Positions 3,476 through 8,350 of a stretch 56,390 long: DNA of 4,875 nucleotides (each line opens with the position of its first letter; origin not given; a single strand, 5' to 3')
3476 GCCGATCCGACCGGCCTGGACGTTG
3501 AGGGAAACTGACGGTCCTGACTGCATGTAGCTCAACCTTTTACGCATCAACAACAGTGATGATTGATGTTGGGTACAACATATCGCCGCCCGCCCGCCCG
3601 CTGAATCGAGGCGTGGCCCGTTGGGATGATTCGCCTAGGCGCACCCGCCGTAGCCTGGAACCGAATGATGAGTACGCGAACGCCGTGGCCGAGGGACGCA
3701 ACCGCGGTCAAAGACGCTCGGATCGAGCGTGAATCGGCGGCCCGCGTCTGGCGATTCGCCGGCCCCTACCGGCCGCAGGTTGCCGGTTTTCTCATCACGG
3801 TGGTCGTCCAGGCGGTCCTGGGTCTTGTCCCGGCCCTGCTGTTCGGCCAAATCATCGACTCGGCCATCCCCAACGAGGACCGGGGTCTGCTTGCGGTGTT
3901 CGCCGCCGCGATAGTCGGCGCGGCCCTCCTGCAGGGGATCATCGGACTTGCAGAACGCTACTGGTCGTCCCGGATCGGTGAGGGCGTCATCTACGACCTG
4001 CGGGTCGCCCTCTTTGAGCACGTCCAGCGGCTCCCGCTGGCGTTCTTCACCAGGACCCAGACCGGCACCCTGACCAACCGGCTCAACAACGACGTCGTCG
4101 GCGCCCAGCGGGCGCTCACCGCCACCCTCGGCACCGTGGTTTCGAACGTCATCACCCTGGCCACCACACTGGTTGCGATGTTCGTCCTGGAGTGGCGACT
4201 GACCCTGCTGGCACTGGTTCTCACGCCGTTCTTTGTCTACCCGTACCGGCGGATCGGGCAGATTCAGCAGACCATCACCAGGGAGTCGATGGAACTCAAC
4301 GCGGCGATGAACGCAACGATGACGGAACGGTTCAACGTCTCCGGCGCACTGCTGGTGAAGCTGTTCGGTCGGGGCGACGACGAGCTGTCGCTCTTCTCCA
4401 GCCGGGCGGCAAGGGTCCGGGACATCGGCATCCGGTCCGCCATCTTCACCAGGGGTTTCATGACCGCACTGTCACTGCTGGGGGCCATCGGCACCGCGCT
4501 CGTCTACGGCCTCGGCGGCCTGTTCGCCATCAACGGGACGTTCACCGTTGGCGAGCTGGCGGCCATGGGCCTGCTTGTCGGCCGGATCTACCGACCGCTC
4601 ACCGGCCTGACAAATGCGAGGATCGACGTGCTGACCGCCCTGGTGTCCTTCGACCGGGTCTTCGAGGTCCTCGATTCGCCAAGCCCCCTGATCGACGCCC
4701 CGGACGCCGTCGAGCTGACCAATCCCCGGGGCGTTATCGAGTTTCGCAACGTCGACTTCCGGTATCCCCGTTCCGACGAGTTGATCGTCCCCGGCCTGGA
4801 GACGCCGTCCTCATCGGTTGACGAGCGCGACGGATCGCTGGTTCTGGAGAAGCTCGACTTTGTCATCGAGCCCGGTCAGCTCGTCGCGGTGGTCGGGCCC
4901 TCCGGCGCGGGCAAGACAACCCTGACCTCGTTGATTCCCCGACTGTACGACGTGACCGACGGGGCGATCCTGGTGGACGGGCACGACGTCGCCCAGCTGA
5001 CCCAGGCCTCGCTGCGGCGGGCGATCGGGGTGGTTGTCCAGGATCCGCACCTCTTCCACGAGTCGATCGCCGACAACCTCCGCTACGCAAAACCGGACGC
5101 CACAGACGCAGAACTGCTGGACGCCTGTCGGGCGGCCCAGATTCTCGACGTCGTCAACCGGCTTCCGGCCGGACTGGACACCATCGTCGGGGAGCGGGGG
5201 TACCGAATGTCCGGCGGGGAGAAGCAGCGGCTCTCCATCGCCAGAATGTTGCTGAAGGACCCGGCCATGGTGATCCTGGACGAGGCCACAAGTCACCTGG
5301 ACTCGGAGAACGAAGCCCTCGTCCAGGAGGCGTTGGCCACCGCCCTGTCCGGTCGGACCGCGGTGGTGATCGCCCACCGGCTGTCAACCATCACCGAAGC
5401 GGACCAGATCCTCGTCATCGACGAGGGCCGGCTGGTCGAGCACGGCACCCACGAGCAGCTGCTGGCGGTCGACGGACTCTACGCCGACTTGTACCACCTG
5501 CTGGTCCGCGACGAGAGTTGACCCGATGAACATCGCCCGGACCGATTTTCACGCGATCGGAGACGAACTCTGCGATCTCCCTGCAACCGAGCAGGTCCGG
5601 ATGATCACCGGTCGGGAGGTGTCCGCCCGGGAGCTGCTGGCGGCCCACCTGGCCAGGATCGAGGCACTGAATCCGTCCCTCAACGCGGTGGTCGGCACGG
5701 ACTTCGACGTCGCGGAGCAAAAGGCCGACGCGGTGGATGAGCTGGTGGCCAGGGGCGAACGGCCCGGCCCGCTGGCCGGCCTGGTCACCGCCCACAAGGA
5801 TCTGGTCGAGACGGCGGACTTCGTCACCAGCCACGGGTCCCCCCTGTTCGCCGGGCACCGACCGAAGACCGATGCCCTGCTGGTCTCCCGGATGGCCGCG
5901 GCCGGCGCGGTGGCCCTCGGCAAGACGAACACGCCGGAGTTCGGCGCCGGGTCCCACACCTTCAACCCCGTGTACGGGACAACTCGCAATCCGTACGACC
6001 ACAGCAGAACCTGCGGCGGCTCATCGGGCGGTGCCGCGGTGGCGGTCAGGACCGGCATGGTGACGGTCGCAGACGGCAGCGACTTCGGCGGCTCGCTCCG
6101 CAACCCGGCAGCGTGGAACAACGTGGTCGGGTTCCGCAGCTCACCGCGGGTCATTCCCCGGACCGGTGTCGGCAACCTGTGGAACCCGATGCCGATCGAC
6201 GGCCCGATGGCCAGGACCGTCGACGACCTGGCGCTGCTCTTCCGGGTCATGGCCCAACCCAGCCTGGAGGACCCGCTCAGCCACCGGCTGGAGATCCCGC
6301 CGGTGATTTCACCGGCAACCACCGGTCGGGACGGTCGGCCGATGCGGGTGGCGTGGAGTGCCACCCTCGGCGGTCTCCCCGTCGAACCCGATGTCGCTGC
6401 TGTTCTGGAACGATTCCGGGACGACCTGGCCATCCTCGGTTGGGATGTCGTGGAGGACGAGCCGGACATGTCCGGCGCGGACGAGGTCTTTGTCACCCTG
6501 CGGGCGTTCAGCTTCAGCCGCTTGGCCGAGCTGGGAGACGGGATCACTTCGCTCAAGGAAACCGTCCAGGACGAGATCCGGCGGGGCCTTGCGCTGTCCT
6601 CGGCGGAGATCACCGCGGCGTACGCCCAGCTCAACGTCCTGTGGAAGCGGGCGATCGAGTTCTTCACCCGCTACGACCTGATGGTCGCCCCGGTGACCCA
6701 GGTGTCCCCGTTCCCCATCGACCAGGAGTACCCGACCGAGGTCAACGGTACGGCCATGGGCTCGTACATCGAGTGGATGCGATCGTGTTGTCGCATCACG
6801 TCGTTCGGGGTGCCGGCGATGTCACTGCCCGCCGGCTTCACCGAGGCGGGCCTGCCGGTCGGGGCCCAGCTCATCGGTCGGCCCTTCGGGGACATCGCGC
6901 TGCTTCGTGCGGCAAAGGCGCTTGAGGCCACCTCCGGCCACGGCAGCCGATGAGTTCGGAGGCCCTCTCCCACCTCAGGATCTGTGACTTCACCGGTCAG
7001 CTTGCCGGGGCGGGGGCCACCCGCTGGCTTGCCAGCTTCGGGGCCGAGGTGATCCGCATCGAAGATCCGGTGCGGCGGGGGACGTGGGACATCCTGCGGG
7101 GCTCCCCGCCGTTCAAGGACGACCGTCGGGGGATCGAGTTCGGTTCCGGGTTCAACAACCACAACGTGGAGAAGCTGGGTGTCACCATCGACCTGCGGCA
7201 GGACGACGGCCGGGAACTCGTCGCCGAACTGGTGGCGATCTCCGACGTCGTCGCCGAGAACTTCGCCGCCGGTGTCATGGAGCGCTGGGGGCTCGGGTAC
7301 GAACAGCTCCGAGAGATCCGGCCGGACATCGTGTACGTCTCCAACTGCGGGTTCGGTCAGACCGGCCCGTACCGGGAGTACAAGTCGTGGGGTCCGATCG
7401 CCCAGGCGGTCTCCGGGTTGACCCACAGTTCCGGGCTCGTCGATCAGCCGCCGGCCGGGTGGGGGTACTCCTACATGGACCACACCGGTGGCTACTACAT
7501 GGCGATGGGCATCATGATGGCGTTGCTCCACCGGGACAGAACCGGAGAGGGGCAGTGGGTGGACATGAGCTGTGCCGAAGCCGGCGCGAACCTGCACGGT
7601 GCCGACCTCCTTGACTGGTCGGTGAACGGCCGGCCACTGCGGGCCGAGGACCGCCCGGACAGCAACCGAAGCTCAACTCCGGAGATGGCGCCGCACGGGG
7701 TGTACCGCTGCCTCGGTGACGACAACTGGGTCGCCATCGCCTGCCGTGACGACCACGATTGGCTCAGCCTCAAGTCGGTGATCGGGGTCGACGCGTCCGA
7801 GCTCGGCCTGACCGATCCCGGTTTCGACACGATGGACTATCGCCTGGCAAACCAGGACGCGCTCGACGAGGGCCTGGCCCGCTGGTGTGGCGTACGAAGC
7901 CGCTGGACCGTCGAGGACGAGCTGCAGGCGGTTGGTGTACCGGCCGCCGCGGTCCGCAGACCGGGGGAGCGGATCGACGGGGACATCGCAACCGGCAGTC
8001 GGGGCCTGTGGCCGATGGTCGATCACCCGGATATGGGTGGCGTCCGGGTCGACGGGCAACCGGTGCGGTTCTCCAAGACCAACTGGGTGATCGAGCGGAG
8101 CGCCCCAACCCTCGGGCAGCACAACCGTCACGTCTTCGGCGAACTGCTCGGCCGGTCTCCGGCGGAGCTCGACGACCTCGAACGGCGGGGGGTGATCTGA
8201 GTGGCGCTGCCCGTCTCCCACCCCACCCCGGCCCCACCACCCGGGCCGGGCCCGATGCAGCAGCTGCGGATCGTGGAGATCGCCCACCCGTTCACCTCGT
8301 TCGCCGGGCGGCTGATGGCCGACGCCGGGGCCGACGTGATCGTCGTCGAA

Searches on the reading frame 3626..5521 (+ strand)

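Call 11: search_protein_families(library=pfam, proteins=[window:3626-5521:+], max_evalue=0.001)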
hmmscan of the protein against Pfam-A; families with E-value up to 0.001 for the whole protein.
window:3626-5521:+ (631 aa): 5 families
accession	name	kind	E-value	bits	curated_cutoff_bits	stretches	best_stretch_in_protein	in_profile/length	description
PF00664.28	ABC_membrane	-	7.7e-43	147.6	28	1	56-318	5-267/274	ABC transporter transmembrane region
PF00005.33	ABC_tran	-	1.5e-32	113.5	25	1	407-556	1-137/137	ABC transporter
PF02463.25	SMC_N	-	2.6e-06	27.5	40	1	527-598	136-211/220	RecF/RecN/SMC N terminal domain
PF13191.12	AAA_16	-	0.00031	21.7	32.6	1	418-572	25-158/167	AAA ATPase domain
PF13401.12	AAA_22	-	0.00059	20.6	27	0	418-477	6-64/130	AAA domain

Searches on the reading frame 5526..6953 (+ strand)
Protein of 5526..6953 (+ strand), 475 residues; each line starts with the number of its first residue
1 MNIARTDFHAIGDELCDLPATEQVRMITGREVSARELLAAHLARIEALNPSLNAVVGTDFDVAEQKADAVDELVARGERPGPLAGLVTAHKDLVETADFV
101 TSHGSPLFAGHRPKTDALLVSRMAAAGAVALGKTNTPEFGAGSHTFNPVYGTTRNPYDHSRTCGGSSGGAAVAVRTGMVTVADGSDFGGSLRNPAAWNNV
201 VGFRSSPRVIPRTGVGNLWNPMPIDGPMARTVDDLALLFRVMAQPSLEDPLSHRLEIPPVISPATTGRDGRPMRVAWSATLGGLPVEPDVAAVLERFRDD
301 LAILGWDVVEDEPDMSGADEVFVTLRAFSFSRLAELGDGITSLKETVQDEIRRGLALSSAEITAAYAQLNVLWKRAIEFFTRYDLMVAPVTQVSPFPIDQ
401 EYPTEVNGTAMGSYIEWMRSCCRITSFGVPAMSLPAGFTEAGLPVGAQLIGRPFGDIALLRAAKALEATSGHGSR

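Call 11: search_protein_families(library=pfam, proteins=[window:5526-6953:+], max_evalue=0.001)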
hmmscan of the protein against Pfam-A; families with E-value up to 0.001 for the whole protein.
window:5526-6953:+ (475 aa): 1 family
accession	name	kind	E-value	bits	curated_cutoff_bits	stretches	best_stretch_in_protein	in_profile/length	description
PF01425.27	Amidase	-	9.5e-94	315.4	27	1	36-460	1-445/445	Amidase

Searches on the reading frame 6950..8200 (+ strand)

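Call 11: search_protein_families(library=pfam, proteins=[window:6950-8200:+], max_evalue=0.001)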
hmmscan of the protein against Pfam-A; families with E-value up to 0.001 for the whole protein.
window:6950-8200:+ (416 aa): 1 family
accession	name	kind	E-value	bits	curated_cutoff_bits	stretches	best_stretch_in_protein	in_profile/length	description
PF02515.22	CoA_transf_3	-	1.8e-95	320.6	23.3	1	6-392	1-366/366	CoA-transferase family III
